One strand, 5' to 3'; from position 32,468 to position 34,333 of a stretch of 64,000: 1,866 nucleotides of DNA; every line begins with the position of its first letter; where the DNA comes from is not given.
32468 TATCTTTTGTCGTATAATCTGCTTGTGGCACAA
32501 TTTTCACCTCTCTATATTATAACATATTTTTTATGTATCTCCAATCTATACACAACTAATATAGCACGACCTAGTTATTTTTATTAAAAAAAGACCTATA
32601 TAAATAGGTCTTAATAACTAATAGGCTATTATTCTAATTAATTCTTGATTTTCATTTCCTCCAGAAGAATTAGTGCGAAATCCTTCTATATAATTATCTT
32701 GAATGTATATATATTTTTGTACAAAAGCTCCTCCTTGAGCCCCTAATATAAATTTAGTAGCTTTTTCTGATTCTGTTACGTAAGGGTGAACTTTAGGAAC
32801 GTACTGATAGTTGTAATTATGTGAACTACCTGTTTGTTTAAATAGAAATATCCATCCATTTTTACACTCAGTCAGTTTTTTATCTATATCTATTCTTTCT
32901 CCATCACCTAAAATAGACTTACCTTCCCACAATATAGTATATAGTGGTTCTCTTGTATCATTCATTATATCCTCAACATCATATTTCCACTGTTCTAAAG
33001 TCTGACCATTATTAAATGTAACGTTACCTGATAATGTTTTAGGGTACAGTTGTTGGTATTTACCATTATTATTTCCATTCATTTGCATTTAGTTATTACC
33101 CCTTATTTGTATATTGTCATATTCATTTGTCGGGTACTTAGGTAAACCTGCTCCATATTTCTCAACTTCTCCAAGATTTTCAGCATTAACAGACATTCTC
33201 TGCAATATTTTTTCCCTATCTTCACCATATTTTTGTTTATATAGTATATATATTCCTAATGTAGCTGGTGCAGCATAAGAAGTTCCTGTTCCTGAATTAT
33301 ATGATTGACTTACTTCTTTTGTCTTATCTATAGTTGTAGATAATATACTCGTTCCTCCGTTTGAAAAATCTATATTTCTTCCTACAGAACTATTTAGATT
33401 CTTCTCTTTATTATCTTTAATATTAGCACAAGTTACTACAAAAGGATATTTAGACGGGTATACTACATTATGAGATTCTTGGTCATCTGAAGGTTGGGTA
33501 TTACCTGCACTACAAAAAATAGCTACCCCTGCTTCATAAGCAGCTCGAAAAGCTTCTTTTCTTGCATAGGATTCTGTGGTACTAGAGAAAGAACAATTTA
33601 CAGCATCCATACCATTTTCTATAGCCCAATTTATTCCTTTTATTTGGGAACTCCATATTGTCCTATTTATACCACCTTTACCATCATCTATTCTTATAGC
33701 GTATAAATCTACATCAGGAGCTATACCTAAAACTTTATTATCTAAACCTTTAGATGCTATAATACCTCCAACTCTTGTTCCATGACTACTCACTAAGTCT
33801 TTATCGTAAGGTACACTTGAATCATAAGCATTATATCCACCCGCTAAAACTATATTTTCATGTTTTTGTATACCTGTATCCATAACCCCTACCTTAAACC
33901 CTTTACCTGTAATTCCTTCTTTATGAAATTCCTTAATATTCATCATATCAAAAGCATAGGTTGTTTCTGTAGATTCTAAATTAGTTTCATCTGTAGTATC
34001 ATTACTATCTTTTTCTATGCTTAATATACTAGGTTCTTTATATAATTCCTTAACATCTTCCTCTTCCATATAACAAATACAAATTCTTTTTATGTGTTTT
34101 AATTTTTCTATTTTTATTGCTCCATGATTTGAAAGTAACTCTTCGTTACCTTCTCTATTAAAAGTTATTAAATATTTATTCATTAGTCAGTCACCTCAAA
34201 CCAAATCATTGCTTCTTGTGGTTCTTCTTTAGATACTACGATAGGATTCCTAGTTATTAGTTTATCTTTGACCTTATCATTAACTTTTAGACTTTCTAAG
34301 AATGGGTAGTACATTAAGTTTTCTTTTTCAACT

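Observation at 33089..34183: Intact subtilisin-like (S8) protease with an I9-type prodomain in a myovirus tail module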

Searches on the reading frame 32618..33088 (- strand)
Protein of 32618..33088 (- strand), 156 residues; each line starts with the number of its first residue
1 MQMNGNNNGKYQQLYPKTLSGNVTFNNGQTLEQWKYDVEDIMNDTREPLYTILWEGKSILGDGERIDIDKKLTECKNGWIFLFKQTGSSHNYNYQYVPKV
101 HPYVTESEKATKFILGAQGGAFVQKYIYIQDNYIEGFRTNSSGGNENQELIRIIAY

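Call 3: search_protein_families(library=pfam, proteins=[window:32618-33088:-], max_evalue=0.01)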
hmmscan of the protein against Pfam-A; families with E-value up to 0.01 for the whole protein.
window:32618-33088:- (156 aa): 0 families

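Call 4: search_protein_families(library=phrogs, proteins=[window:32618-33088:-], max_evalue=0.001)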
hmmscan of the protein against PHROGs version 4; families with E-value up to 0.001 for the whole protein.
window:32618-33088:- (156 aa): 2 families
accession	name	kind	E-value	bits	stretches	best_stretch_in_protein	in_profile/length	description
phrog_7389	-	tail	6.4e-18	65.7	1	7-151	577-727/732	tail fiber protein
phrog_8437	-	unknown function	2.3e-13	51.2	1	65-146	137-218/230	-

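Call 10: search_protein_families(library=ncbifam, proteins=[window:32618-33088:-], max_evalue=0.01)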
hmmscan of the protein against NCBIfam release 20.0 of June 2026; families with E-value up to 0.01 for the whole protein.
window:32618-33088:- (156 aa): 0 families

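Call 23: search_dna_similar(query=window:32618-33088:-, collection=phages, mode=protein, max_rows=60, max_evalue=0.001, rows=spread)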
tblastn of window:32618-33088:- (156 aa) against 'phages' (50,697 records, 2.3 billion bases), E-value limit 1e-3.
Records with a match: 114; places in all: 114; records where one place covers at least 80% of the query: 17.
Best place of each record, by identity: 90-95% 2; <60% 112.
By first word of the organism name: Enterococcus 50; Staphylococcus 42; Bacillus 12; Lactococcus 8; phage 1; Phietavirus 1.
By host as written in the record: Enterococcus faecalis 18; Staphylococcus pseudintermedius 14; - 13; Enterococcus sp. 8; Bacillus subtilis 7; Lactococcus lactis 6; Staphylococcus pseudintermedius E140 5; Bacillus pumilus GR8 4; and 31 more.
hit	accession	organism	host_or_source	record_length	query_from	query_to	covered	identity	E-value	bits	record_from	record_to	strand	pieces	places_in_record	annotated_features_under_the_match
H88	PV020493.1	Staphylococcus phage RSM-J51Sa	-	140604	10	156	94%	94.6%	5e-92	296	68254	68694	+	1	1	record has no annotation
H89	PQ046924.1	Staphylococcus phage OPT-SC01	Staphylococcus xylosus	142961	1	156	100%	45.2%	3e-36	137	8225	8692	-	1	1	hypothetical protein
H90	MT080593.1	Staphylococcus phage vB_SauM_EW36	Staphylococcus carnosus TM300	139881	1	156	100%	44.6%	4e-38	142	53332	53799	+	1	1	record has no annotation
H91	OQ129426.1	Staphylococcus phage vB_SauM_JDF86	Staphylococcus aureus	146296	1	156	100%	43.3%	4e-38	142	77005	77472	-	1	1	hypothetical protein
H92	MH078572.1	Staphylococcus phage phiSA_BS1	Staphylococcus sp. ATCC 25923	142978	1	153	98%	42.9%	4e-36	137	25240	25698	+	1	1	hypothetical protein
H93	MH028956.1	Staphylococcus phage phiSA_BS2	Staphylococcus aureus ATCC 25923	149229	1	153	98%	42.9%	4e-36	137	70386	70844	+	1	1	hypothetical protein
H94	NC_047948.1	Staphylococcus phage phiSA_BS2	Staphylococcus aureus ATCC 25923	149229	1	153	98%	42.9%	4e-36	137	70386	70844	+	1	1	tail fiber protein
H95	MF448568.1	Lactococcus phage 79201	Lactococcus lactis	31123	9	156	95%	28.0%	2e-9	60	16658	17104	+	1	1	putative receptor binding protein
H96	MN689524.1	Lactococcus phage CHPC964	Lactococcus lactis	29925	17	156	90%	28.6%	7e-8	56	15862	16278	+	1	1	hypothetical protein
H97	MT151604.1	Bacillus phage P59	Cytobacillus oceanisediminis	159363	47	154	69%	32.4%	3e-6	51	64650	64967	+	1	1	structural protein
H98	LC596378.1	Enterococcus phage phi EF14H1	Enterococcus faecalis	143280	44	153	71%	29.8%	3e-5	48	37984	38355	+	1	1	hypothetical protein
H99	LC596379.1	Enterococcus phage phi EF19G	Enterococcus faecalis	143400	44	153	71%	29.8%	3e-5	48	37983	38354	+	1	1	hypothetical protein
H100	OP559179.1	Enterococcus phage vB_Efa29212_3e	Enterococcus sp.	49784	53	146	60%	33.7%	3e-5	48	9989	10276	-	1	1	hypothetical protein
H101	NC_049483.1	Lactococcus phage CHPC52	Lactococcus lactis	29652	46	156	71%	28.0%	4e-8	57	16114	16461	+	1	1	receptor binding tail protein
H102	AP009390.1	Enterococcus phage EF24C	Enterococcus faecalis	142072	53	146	60%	33.0%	9e-5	47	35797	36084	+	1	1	putative minor structural protein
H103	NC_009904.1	Enterococcus phage EF24C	Enterococcus faecalis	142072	53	146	60%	33.0%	9e-5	47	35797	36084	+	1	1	tail protein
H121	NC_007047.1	Staphylococcus phage 187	-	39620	64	144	52%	34.6%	2e-10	63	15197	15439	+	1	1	ORF019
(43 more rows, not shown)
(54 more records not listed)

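Call 28: get_annotated_region(hit=H95, flank=2500)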
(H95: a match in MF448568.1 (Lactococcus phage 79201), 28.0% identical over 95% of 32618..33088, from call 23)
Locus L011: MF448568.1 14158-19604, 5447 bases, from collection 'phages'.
description: Lactococcus phage 79201, complete genome.
organism: Lactococcus phage 79201 (NCBI taxid 2029672)
taxonomy: Viruses; Duplodnaviria; Heunggongvirae; Uroviricota; Caudoviricetes; Skunavirus; Skunavirus sv79201
host: Lactococcus lactis; source: dairy products; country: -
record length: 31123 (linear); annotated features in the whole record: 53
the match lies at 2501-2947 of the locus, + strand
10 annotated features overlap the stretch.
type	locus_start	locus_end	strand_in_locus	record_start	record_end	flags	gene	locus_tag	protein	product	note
CDS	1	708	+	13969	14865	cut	-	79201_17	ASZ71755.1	distal tail protein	-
CDS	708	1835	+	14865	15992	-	-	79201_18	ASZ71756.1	tail associated lysin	-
CDS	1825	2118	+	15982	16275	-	-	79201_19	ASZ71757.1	structural protein 7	-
CDS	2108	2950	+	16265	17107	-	-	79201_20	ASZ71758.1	putative receptor binding protein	-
CDS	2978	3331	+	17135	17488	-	-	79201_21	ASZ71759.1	putative holin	-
CDS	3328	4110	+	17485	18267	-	-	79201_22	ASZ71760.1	lysin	-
CDS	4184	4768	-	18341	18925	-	-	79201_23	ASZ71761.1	hypothetical protein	-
CDS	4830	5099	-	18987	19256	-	-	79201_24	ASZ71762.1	hypothetical protein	-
CDS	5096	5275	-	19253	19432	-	-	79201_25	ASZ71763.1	hypothetical protein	-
CDS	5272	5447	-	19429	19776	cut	-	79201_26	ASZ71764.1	hypothetical protein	-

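Call 29: get_annotated_region(hit=H121, flank=4000)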
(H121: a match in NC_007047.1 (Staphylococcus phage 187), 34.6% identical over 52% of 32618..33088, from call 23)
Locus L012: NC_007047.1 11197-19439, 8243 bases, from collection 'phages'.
description: Staphylococcus phage 187, complete genome.
organism: Staphylococcus phage 187 (NCBI taxid 2908096)
taxonomy: Viruses; Duplodnaviria; Heunggongvirae; Uroviricota; Caudoviricetes; Azeredovirinae; Phietavirus; Phietavirus pv187
host: -; source: -; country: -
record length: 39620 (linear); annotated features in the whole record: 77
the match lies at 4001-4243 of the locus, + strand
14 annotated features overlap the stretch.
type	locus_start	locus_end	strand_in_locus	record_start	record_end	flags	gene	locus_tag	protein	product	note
CDS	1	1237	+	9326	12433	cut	-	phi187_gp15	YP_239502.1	tail length tape measure protein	187ORF001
CDS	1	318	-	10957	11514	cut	-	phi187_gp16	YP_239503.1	ORF023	187ORF023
CDS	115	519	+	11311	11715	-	-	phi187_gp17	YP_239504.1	ORF036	187ORF036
CDS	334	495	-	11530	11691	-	-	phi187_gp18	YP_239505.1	ORF102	187ORF102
CDS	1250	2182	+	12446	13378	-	-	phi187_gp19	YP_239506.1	ORF010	187ORF010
CDS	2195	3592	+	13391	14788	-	-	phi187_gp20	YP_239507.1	minor head protein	187ORF004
CDS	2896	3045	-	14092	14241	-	-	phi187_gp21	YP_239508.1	ORF153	187ORF153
CDS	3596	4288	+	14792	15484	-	-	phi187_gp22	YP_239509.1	ORF019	187ORF019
CDS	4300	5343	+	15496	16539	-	-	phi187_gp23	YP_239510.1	tail fiber protein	187ORF008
CDS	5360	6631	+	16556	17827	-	-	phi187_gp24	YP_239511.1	minor tail protein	187ORF006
CDS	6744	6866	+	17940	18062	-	-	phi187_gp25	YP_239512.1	ORF138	187ORF138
CDS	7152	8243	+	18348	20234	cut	-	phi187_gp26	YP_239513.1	tail associated cell-wall hydrolase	187ORF002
CDS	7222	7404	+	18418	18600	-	-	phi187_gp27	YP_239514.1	ORF089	187ORF089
CDS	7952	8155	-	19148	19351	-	-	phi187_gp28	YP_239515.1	ORF095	187ORF095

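Call 30: get_annotated_region(hit=H103, flank=4000)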
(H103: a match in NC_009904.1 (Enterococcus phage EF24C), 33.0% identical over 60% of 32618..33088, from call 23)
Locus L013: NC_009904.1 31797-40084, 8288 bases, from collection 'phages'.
description: Enterococcus phage phiEF24C, complete genome.
organism: Enterococcus phage EF24C (NCBI taxid 442493)
taxonomy: Viruses; Duplodnaviria; Heunggongvirae; Uroviricota; Caudoviricetes; Herelleviridae; Brockvirinae; Kochikohdavirus; Kochikohdavirus EF24C
host: Enterococcus faecalis; source: -; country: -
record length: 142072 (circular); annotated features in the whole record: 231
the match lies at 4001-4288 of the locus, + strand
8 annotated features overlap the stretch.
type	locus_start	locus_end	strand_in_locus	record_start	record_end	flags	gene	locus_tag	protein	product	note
CDS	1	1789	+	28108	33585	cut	-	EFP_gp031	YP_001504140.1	tail fiber protein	ORF031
CDS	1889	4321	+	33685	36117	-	-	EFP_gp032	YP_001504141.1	tail protein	ORF032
CDS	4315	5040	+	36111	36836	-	-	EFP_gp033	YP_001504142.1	hypothetical protein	ORF033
CDS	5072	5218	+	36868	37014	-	-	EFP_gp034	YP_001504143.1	hypothetical protein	ORF034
CDS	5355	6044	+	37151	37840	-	-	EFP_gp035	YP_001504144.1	virion structural protein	ORF035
CDS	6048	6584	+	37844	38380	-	-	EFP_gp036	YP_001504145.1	hypothetical protein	ORF036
CDS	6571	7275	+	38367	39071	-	-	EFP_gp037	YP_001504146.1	baseplate protein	ORF037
CDS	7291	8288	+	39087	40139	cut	-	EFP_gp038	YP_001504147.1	baseplate J-like protein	ORF038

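Call 34: search_solved_structures(query=window:32618-33088:-, max_evalue=1, show_alignments=2)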
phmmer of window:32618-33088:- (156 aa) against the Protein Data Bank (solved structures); distinct sequences matched with E-value up to 1: 0.

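Call 48: find_homologous_proteins(query=window:32618-33088:-, max_evalue=0.001)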
Query window:32618-33088:- (156 aa): 13 proteins with E <= 0.001 among 18 candidates.
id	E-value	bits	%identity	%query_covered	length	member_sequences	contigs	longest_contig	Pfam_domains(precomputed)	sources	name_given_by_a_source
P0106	5.4e-97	340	95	100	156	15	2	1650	-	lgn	-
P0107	9.9e-82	291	78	100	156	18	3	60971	-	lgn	-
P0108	5.8e-37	145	43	100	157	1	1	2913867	-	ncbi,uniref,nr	ncbi:hypothetical protein K0O13_07645 [Mammaliicoccus sciuri]|uniref:hypothetical protein n=1 Tax=Ma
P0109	7.5e-36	142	43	100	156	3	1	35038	-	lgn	-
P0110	8.1e-36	142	42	100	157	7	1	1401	-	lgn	-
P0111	1.3e-35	141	43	100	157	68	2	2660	-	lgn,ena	-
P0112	2.0e-35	140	43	100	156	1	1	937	-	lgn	-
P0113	2.0e-35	140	43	100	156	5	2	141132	-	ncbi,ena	ncbi:tail fiber protein [Staphylococcus phage PG-2021_19]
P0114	3.6e-35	139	44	100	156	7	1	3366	-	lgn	-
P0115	2.1e-34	137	43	100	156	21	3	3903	-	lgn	-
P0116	2.3e-34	137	42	100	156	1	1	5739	-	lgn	-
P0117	1.4e-27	115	43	100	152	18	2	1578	-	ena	-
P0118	4.3e-26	110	40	100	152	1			-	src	-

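Call 58: predict_structure(alignment_id=A2)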
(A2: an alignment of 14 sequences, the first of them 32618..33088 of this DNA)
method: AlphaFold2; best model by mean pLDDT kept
length: 156 residues; sequences in the alignment: 14
mean_pLDDT: 74.7   pTM: 0.63
mean pLDDT of the five models: 74.7, 73.5, 72.4, 69.4, 68.0
residues with pLDDT >= 90: 35; 70-90: 60; 50-70: 40; < 50: 21
segments of 3 or more residues with pLDDT < 50: 1-7, 9-12, 14-20
pLDDT, mean of each block of 10 residues (from residue 1): 42 45 59 64 57 92 88 89 87 88 71 86 88 82 72 91
secondary structure, 60 per line:
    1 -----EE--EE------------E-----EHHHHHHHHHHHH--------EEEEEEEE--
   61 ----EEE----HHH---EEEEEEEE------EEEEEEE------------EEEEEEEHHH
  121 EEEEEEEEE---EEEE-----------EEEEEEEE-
elements in order: H31-42 E51-58 E65-67 E78-85 E92-98 E111-117 E121-129 E133-136 E148-155

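Call 59: search_protein_representatives(alignment_id=A2)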
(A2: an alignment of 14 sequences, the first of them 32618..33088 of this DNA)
Query: 14 sequences, 156 profile positions. Proteins with E-value up to 0.001 (for the whole library): 1348; up to 1e-10: 163; up to 1e-30: 14. The best 150 are listed.
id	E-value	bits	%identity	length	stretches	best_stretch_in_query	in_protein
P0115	1.5e-73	262.5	-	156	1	1-156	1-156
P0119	6.9e-50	185.6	-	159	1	3-156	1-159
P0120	1.8e-47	177.8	-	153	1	1-155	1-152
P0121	3.3e-47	176.9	-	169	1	1-156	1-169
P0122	7.5e-47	175.8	-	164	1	1-156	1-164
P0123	1.2e-44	168.6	-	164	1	43-156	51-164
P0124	3.5e-43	163.9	-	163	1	1-156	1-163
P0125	5.0e-43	163.3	-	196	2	1-103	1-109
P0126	1.5e-41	158.5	-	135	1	1-109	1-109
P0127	1.7e-40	155.1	-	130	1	1-104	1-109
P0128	1.2e-38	149.1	-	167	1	1-156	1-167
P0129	5.5e-35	137.2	-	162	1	1-156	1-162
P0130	3.4e-33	131.4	-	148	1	1-150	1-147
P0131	3.5e-32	128.1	-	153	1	1-156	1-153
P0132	4.9e-28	114.6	-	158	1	3-155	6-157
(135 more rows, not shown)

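Call 62: fold_search(model_id=the predicted structure, library=pdb)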
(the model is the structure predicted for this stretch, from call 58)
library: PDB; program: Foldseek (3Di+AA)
matches with E <= 10: 432; with E <= 0.001: 4
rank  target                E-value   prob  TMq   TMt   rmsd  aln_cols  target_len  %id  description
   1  9j1l_2                4.1e-06  1.00  0.53  0.48  24.7       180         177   17  Side fiber of monocin (released 2025-01-08)
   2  5m9f_C                2.6e-04  1.00  0.38  0.30   6.7       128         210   12  Structure of the two C-terminal domains of bacteriophage K gp144 (released 2017-12-20)
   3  9euf_5                4.4e-04  1.00  0.39  0.16   6.4       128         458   12  Cryo-EM structure of Staphylococcus aureus bacteriophage phi812 baseplate in the pre-contraction state - complete (released 2025-04-09)
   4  5m9f_A                4.6e-04  1.00  0.39  0.30   6.6       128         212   12  Structure of the two C-terminal domains of bacteriophage K gp144 (released 2017-12-20)
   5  9euf_8                2.1e-03  1.00  0.43  0.12   7.6       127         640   12  Cryo-EM structure of Staphylococcus aureus bacteriophage phi812 baseplate in the pre-contraction state - complete (released 2025-04-09)
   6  8x8m_A                1.4e-01  0.82  0.36  0.10   5.5       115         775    8  Cryo-EM structure of a bacteriophage tail- spike protein against Klebsiella pneumoniae K64,ORF41(K64-ORF41) (released 2024-09-04)
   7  4odm_A                2.8e-01  0.12  0.17  0.18  15.6        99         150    8  Structure of SlyD from Thermus thermophilus in complex with S2-W23A peptide (released 2015-01-14)
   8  4dt4                  2.8e-01  0.07  0.17  0.16  18.3       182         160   10  Crystal structure of the PPIase-chaperone SlpA with the chaperone binding site occupied by the linker of the purificatio (released 2012-07-04)
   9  2gre_F                3.5e-01  0.11  0.19  0.12  16.2       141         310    6  Crystal structure of Deblocking aminopeptidase from Bacillus cereus (released 2006-05-23)
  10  7pvn_A                3.5e-01  0.08  0.17  0.05  20.6       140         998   17  Crystal Structure of Human UBA6 in Complex with ATP (released 2022-08-31)
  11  3tw8_C                5.2e-01  0.06  0.14  0.08  15.0       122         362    9  GEF domain of DENND 1B in complex with Rab GTPase Rab35 (released 2011-11-16)
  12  5i7q                  5.5e-01  0.16  0.16  0.16  12.6        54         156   17  Crystal structure of Fkbp12-IF(SlpA), a chimeric protein of human Fkbp12 and the insert in flap domain of Ecoli SlpA (released 2017-03-08)
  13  4odo_C                5.5e-01  0.09  0.17  0.17  16.2        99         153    7  Structure of SlyD from Thermus thermophilus in complex with FK506 (released 2015-01-14)
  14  4odo_B                6.2e-01  0.10  0.17  0.17  15.6       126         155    7  Structure of SlyD from Thermus thermophilus in complex with FK506 (released 2015-01-14)
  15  3cgm                  6.5e-01  0.07  0.16  0.16  16.4       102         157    8  Crystal structure of thermophilic SlyD (released 2009-03-10)
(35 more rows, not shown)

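Call 67: find_encoding_contigs(protein=P0123, flank=6000, max_places=3)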
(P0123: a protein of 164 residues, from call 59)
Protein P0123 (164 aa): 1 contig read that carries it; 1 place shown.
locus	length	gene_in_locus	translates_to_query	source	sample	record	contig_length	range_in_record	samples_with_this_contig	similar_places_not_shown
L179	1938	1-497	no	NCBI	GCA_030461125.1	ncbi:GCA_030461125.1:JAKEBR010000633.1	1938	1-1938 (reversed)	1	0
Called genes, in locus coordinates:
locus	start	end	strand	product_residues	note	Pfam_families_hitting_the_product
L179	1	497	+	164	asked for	?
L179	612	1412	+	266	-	PF23980:Phage_tail_tube_init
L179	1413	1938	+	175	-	?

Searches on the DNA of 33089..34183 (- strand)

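Call 5: search_dna_similar(query=window:33089-34183:-, collection=phages, mode=near, max_rows=30)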
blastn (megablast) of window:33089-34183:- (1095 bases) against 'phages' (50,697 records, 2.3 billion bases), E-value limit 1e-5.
Records with a match: 2; places in all: 2; records where one place covers at least 80% of the query: 2.
Best place of each record, by identity: 95-99% 2.
By first word of the organism name: Staphylococcus 2.
By host as written in the record: Staphylococcus saprophyticus 101 1; - 1.
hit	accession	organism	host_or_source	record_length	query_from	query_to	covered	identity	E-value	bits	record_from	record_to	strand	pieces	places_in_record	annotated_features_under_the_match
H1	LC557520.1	Staphylococcus phage vB_SsapH-Golestan101-M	Staphylococcus saprophyticus 101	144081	1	1095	100%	96.9%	0e+0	1834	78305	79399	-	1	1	extracellular serine protease | tail fiber protein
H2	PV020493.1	Staphylococcus phage RSM-J51Sa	-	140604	1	1095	100%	96.5%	0e+0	1812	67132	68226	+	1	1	record has no annotation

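Call 6: get_annotated_region(hit=H1, flank=9000)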
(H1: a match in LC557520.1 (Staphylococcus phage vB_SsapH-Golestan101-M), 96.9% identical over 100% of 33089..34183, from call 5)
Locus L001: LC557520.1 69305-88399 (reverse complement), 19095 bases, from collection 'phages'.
description: Staphylococcus phage vB_SsapH-Golestan101-M DNA, complete genome.
organism: Staphylococcus phage vB_SsapH-Golestan101-M (NCBI taxid 2741341)
taxonomy: Viruses; Duplodnaviria; Heunggongvirae; Uroviricota; Caudoviricetes; Herelleviridae; Twortvirinae; Baoshanvirus
host: Staphylococcus saprophyticus 101; source: -; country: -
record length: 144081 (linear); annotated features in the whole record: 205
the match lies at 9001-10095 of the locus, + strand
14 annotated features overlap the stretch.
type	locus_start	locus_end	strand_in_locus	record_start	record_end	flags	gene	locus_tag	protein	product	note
CDS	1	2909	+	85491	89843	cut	-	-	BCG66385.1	tail length tape-measure protein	Golestan125; ORF125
CDS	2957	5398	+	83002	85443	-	-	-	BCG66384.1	tail lysin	Golestan124; ORF124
CDS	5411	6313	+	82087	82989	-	-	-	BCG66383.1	tail lysin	Golestan123; ORF123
CDS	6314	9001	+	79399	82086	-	-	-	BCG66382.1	tail fiber protein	Golestan122; ORF122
CDS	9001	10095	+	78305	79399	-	-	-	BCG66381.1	extracellular serine protease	Golestan121; ORF121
CDS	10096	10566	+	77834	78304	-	-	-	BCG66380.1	hypothetical protein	Golestan120; ORF20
CDS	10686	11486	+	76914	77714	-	-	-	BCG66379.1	hypothetical protein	Golestan119; ORF119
CDS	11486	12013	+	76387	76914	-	-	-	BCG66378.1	hypothetical protein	Golestan118; ORF118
CDS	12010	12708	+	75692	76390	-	-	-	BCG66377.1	baseplate wedge subunit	Golestan117; ORF117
CDS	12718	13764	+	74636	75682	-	-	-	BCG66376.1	baseplate J-like protein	Golestan116; ORF116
CDS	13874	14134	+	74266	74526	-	-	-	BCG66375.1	hypothetical protein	Golestan115; ORF115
CDS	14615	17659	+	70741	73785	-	-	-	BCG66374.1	tail morphogenetic protein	Golestan114; ORF114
CDS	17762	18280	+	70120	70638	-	-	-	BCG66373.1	baseplate protein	Golestan113; ORF113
CDS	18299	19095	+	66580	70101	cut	-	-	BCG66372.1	adsorption-associate tail protein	Golestan112; ORF112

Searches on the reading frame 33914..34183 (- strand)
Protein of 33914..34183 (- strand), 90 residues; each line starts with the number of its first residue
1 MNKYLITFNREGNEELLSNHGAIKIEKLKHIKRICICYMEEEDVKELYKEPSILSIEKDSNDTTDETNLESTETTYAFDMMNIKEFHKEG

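Call 9: search_protein_families(library=pfam, proteins=[window:33914-34183:-], max_evalue=10)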
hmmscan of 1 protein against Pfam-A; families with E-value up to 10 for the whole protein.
seq(90 aa): 2 families
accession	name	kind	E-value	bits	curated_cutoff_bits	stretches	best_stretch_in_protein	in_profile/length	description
PF22710.1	SNaCT1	-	0.0066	16.8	27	1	44-84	104-144/184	Short NACHT-associated C-Terminal domain, family 1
PF23389.1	Beta-prop_WDR19_1st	-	0.038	13.5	27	1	29-85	121-177/325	WDR19 first beta-propeller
